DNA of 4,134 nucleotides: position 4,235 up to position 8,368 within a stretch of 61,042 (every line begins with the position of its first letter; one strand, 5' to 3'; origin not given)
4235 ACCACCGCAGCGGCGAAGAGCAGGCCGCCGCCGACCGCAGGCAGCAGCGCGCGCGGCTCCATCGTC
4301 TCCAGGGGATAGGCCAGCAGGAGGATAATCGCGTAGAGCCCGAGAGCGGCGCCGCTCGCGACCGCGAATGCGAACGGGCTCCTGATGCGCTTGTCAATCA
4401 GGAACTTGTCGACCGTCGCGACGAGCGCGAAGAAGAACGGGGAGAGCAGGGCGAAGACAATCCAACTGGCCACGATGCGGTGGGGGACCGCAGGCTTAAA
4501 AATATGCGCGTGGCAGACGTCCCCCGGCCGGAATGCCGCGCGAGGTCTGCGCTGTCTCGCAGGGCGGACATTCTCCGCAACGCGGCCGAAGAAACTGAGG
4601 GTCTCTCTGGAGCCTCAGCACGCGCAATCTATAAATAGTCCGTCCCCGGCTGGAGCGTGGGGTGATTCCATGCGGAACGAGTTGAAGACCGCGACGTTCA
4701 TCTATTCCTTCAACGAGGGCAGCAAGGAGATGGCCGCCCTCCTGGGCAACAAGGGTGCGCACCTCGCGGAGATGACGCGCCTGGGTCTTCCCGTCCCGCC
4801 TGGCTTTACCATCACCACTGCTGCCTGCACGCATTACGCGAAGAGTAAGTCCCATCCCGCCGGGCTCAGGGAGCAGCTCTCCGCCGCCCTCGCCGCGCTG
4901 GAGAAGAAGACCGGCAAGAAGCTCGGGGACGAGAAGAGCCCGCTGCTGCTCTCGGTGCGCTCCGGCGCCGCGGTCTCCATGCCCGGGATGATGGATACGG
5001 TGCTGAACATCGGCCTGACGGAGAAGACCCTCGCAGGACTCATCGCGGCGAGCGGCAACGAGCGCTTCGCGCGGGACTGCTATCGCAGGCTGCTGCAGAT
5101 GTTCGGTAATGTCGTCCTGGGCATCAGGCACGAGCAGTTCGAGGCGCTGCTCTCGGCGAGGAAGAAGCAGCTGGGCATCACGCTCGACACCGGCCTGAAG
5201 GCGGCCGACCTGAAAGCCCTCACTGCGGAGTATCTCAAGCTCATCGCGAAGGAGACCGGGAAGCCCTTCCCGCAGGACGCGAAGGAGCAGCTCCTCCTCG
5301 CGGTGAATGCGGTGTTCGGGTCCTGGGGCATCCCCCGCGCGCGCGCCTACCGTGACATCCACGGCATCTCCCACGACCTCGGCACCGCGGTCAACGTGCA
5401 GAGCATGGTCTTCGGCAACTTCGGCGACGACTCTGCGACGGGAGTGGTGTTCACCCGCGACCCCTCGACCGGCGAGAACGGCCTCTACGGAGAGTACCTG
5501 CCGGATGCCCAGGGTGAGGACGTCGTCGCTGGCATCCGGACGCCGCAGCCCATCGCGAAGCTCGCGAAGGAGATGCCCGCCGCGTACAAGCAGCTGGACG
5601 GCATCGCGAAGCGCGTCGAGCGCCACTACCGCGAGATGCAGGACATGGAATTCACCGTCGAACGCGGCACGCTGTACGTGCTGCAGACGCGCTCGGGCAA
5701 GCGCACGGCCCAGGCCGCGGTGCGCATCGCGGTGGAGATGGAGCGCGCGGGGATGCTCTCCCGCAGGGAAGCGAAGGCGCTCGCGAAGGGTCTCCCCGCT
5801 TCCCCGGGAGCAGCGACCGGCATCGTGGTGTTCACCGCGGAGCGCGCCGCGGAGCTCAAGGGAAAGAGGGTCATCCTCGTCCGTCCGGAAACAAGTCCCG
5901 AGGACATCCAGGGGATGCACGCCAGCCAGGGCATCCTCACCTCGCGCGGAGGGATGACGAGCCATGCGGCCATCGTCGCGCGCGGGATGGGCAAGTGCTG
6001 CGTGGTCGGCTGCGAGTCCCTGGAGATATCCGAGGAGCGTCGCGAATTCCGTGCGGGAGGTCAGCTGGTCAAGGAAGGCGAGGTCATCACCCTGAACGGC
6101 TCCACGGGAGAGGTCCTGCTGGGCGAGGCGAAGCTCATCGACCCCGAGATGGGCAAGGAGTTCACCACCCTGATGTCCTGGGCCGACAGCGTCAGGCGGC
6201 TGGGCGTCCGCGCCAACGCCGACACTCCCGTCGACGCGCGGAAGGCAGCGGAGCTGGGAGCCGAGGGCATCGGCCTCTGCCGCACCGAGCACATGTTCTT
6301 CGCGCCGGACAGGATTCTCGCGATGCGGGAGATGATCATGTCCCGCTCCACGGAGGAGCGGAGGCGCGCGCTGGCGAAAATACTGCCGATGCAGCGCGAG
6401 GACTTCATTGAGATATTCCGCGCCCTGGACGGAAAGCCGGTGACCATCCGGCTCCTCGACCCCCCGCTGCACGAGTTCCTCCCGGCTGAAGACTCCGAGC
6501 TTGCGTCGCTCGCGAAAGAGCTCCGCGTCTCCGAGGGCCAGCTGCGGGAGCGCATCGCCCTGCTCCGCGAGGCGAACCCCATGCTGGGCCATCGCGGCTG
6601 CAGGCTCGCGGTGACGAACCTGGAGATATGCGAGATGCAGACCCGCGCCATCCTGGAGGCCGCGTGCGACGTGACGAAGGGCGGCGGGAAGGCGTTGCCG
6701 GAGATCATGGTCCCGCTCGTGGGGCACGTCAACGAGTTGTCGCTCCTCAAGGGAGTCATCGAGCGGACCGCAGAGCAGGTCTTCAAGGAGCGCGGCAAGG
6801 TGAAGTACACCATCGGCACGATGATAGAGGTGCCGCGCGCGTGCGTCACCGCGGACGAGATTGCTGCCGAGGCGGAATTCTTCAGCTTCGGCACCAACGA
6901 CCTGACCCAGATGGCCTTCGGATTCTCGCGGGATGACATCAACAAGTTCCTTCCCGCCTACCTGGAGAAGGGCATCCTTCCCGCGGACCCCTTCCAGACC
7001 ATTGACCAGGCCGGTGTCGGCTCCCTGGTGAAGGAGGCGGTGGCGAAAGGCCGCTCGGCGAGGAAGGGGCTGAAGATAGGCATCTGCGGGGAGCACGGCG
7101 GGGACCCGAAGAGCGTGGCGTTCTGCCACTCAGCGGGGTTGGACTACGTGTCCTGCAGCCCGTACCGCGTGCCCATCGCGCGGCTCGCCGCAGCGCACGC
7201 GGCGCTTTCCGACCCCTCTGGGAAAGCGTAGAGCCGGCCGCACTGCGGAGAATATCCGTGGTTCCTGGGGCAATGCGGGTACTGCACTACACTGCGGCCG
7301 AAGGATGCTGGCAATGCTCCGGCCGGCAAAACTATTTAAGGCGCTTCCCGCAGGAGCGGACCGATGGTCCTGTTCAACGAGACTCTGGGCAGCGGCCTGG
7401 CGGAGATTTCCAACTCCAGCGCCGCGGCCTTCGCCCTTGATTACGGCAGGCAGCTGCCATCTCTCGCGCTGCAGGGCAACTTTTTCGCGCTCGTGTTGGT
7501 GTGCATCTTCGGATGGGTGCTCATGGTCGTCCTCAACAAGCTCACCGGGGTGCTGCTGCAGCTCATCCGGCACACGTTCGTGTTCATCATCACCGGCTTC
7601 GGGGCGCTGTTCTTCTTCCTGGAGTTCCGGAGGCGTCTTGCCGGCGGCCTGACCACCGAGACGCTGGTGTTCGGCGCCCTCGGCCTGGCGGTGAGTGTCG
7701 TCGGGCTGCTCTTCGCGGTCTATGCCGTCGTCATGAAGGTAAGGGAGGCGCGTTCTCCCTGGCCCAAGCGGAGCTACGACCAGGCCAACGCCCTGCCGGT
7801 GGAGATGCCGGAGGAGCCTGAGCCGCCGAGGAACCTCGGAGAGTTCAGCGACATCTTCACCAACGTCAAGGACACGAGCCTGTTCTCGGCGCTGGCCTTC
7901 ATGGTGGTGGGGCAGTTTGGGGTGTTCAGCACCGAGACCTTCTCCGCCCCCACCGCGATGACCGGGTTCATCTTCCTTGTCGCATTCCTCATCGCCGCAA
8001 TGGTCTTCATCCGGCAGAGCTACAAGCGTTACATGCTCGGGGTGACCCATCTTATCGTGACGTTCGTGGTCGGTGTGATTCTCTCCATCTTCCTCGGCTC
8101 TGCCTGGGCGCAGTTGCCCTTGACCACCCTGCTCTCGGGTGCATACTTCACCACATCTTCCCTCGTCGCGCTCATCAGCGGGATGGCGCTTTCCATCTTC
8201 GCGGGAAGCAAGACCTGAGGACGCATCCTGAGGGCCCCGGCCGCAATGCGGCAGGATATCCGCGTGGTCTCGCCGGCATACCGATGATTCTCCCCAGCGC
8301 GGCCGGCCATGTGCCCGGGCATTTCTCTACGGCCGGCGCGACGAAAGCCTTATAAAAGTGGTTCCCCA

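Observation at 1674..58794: Dispersed family of ~68-bp CGGCCG-bounded, imperfectly palindromic intergenic repeats (at least 20 copies in 61 kb), most lying 25-42 bp from a TATA box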

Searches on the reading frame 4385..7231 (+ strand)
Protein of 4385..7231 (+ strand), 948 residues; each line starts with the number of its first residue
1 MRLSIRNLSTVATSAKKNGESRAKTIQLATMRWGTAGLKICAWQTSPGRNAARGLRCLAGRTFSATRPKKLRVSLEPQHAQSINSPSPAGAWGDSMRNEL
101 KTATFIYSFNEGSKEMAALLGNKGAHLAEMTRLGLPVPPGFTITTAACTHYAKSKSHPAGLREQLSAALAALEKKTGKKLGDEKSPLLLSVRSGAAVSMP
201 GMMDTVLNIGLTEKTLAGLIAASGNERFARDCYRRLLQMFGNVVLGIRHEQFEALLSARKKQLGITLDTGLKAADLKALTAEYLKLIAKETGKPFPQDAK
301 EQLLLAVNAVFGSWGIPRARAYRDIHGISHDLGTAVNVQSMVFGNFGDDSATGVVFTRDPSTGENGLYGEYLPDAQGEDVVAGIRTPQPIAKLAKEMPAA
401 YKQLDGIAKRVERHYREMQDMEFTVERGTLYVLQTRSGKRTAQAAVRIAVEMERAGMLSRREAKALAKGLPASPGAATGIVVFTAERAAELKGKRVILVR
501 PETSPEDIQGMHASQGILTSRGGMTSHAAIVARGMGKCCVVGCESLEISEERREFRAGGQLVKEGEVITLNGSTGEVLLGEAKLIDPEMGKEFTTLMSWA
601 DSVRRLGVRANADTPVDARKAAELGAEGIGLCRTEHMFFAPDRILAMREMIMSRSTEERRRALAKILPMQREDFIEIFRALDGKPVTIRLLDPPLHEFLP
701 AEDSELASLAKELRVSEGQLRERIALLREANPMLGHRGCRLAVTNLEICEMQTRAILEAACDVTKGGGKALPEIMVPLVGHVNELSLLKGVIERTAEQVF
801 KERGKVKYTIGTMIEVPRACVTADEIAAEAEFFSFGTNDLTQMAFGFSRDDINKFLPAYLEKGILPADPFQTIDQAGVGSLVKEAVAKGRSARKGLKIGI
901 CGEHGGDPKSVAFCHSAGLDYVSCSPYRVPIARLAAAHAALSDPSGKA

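Call 9: search_protein_families(library=pfam, proteins=[window:4385-7231:+])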
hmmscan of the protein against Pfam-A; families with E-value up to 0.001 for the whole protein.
window:4385-7231:+ (948 aa): 3 families
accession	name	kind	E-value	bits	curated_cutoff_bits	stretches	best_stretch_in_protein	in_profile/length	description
PF02896.24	PEP-utilizers_C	-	2e-84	283.7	22.8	1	591-939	5-291/293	PEP-utilising enzyme, PEP-binding domain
PF01326.24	PPDK_N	-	5e-50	171.1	27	3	161-394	77-224/328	Pyruvate phosphate dikinase, AMP/ATP-binding domain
PF00391.29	PEP-utilizers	-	2.4e-25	88.3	23.1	1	494-575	3-72/72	PEP-utilising enzyme, mobile domain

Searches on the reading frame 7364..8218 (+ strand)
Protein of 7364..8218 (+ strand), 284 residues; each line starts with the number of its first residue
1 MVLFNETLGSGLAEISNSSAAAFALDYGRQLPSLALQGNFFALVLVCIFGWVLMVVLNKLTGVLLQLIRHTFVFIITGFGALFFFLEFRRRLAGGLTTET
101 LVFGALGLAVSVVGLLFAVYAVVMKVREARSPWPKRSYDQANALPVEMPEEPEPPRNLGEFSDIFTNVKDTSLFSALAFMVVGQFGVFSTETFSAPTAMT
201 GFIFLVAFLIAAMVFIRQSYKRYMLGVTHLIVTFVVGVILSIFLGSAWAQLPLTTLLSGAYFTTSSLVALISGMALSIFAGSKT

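Call 60: find_encoding_contigs(protein=window:7364-8218:+, flank=10000, max_places=4)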
Protein window:7364-8218:+ (284 aa): 1 contig read that carries it; 1 place shown.
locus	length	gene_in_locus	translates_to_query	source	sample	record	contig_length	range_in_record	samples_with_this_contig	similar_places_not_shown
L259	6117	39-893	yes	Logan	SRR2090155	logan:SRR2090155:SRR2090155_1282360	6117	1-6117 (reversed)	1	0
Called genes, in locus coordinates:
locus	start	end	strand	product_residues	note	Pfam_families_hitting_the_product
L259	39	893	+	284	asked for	-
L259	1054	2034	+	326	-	PF01699:Na_Ca_ex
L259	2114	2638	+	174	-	-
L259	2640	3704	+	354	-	PF00004:AAA, PF17862:AAA_lid_3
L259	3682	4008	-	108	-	-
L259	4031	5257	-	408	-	PF00723:Glyco_hydro_15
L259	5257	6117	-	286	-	?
